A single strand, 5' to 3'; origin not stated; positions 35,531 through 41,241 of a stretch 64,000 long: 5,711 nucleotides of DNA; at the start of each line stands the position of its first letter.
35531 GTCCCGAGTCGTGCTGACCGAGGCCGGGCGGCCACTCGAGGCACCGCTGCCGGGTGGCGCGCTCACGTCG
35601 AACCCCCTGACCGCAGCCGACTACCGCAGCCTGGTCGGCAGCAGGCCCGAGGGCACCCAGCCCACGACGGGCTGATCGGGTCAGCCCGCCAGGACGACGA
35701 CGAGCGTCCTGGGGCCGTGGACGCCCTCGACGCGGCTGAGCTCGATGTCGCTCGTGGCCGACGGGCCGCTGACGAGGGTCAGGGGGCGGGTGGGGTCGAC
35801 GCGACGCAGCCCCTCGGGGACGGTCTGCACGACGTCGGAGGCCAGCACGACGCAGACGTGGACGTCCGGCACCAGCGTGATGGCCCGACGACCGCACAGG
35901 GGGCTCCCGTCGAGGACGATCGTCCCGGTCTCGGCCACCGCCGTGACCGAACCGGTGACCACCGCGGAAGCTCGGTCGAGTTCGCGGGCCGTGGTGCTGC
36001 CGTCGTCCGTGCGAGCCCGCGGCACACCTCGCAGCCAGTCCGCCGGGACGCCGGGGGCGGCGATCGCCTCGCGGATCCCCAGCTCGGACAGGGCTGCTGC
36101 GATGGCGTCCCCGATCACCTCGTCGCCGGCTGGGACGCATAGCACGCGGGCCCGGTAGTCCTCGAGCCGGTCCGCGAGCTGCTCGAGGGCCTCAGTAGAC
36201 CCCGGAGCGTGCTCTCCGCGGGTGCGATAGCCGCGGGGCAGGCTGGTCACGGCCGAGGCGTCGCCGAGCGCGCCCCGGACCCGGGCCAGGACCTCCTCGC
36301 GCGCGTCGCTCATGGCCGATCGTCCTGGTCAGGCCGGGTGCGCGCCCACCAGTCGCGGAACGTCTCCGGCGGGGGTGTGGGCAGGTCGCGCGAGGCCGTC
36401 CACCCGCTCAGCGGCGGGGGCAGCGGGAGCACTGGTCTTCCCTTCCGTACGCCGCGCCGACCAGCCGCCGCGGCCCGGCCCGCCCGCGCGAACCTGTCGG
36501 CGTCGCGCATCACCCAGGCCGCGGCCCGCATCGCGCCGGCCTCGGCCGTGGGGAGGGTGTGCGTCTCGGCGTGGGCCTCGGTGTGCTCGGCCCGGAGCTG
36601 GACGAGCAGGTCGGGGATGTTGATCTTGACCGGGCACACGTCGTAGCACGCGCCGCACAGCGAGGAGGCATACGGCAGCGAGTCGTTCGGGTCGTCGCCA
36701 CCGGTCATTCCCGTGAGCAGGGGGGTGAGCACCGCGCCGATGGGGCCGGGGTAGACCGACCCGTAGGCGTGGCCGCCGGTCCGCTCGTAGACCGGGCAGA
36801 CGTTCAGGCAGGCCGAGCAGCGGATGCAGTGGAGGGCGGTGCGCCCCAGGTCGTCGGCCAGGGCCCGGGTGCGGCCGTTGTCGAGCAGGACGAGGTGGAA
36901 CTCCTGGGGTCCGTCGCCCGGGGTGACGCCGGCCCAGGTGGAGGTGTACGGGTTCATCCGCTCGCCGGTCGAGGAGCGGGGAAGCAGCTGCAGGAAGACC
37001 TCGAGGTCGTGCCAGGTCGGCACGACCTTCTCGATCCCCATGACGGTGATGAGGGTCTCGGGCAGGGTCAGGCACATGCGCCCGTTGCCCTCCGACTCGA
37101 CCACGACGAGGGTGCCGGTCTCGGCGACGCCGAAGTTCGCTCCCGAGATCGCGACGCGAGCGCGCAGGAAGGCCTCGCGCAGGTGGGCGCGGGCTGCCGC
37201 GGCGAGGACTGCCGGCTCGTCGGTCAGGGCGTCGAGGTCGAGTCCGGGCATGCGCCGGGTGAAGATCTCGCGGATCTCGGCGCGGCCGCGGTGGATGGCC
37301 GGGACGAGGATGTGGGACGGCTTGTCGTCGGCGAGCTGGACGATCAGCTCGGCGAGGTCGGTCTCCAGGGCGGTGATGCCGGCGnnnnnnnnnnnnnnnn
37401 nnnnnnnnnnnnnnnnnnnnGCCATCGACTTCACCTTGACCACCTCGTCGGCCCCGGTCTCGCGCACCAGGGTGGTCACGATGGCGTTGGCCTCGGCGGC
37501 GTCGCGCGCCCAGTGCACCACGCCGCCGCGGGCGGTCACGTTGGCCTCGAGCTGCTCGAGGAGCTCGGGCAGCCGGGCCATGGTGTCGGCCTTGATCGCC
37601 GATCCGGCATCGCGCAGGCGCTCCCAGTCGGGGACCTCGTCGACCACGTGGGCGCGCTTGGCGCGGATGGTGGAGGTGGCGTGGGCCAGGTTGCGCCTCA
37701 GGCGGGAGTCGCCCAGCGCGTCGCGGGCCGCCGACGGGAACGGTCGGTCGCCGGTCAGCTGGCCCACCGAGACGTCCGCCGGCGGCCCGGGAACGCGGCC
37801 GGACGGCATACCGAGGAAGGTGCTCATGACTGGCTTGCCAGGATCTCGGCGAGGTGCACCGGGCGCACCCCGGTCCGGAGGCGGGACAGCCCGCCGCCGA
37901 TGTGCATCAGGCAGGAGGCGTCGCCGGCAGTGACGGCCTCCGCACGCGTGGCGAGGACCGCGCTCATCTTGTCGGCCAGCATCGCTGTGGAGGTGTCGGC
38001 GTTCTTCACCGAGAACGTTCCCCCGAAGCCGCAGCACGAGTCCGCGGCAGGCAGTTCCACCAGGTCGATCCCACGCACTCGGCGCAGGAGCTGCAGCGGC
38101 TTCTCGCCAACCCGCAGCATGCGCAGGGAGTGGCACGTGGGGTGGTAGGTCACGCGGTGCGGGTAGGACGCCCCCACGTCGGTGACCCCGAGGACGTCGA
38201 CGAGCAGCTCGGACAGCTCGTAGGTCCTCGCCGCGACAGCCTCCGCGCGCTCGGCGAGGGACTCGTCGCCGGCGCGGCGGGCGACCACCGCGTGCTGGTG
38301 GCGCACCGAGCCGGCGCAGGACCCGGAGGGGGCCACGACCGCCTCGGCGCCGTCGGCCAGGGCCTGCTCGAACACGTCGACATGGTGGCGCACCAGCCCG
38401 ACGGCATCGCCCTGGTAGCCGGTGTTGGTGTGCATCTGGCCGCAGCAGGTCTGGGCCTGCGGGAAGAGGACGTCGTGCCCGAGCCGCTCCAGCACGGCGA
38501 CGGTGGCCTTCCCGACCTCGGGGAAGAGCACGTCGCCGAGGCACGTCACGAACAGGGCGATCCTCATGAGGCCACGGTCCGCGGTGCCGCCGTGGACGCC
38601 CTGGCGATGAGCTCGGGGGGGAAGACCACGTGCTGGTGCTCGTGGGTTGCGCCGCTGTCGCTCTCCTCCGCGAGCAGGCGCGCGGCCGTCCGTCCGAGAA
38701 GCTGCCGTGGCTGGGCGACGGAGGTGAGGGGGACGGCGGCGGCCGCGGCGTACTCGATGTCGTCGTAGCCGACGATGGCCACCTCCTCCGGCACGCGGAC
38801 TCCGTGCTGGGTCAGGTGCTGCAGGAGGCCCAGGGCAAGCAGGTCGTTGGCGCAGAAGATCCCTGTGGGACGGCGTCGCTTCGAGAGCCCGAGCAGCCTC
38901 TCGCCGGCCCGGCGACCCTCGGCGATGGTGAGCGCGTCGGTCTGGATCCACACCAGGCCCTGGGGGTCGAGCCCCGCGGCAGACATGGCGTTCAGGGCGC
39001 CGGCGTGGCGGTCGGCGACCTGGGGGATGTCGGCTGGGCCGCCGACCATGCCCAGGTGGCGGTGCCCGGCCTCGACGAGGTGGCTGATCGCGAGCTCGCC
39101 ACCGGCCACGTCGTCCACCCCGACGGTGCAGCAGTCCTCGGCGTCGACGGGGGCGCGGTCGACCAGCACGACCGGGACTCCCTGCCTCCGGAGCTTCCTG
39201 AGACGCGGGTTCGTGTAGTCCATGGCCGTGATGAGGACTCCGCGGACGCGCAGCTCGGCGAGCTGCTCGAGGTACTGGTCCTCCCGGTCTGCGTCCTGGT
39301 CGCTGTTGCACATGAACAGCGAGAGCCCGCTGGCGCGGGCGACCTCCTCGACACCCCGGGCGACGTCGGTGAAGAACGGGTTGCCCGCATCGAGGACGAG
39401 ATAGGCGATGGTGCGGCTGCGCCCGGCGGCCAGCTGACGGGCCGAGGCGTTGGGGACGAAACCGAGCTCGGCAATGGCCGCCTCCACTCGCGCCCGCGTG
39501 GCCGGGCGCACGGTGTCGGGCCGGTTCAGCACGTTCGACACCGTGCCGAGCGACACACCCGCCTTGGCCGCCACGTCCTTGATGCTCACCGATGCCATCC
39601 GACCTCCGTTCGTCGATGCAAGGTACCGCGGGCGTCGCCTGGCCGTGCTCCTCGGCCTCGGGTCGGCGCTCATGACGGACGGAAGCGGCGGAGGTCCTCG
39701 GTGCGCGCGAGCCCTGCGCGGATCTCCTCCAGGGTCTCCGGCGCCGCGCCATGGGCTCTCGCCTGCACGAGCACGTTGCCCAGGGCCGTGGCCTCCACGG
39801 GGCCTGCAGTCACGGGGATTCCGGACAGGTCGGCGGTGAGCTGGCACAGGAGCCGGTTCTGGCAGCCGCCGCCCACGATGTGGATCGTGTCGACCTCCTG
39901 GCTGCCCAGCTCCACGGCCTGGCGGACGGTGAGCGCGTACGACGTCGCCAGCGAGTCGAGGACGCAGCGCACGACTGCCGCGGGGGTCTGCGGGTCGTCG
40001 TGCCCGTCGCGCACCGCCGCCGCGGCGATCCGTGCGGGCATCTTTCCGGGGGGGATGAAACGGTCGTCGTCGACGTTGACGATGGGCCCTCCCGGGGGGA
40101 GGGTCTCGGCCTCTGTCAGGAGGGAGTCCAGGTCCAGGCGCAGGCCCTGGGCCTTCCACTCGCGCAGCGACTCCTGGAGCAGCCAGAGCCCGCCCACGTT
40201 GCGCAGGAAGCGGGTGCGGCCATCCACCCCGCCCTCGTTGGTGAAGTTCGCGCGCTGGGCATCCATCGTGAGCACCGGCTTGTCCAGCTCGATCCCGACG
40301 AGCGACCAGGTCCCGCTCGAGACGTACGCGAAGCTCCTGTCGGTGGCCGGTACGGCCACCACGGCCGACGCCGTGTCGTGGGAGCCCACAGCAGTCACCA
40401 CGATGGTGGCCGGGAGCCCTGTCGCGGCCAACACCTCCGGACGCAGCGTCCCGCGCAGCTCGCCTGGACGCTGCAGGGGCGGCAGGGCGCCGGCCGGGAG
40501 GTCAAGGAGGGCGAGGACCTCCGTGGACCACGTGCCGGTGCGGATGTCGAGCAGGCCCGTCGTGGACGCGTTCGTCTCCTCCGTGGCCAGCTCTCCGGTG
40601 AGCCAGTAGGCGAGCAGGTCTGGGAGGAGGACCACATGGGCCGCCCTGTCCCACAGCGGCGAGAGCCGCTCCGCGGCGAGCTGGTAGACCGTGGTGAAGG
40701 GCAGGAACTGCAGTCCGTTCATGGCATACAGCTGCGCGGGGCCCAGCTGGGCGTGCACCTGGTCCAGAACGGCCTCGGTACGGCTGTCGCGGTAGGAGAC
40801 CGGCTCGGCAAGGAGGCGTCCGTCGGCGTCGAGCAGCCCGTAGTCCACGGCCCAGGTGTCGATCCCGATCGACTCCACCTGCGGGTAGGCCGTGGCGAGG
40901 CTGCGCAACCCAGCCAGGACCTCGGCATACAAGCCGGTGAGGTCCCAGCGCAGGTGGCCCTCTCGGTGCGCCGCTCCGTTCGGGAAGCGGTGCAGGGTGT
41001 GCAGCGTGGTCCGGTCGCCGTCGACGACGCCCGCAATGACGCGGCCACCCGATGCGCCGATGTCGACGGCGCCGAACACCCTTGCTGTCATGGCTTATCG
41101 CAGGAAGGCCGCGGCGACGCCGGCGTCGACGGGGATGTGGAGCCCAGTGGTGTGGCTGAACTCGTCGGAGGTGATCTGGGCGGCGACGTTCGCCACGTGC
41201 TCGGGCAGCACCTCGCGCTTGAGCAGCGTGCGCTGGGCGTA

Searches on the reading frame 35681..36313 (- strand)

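Call 56: search_protein_families(library=pfam, proteins=[window:35681-36313:-], max_evalue=0.0001)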
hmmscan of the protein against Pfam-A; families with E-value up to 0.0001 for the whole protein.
window:35681-36313:- (210 aa): 1 family
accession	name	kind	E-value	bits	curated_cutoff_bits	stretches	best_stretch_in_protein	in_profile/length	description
PF02589.21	LUD_dom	-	1.2e-19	71.2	22.6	1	48-208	30-188/189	LUD domain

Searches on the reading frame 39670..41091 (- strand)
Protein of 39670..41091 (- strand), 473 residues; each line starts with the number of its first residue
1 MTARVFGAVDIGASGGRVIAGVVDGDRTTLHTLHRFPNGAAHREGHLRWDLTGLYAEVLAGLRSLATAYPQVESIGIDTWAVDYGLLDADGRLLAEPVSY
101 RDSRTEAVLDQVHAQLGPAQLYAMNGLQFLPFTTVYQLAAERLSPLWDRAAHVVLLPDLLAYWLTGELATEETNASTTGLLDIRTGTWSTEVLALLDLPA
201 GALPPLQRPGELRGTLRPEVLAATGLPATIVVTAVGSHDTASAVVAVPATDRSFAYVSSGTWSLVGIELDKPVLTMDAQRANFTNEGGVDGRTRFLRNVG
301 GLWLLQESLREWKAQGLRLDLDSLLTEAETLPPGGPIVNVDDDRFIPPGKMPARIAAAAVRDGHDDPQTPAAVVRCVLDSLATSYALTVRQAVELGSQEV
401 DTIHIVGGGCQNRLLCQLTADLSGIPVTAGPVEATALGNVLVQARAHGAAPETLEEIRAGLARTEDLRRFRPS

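Call 56: search_protein_families(library=pfam, proteins=[window:39670-41091:-], max_evalue=0.0001)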
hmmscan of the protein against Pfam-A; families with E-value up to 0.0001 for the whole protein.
window:39670-41091:- (473 aa): 2 families
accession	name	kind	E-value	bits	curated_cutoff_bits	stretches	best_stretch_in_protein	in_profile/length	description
PF02782.22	FGGY_C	-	3.4e-42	144.9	27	1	255-446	1-197/198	FGGY family of carbohydrate kinases, C-terminal domain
PF00370.27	FGGY_N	-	5.3e-33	115.1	28.8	1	7-245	3-244/245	FGGY family of carbohydrate kinases, N-terminal domain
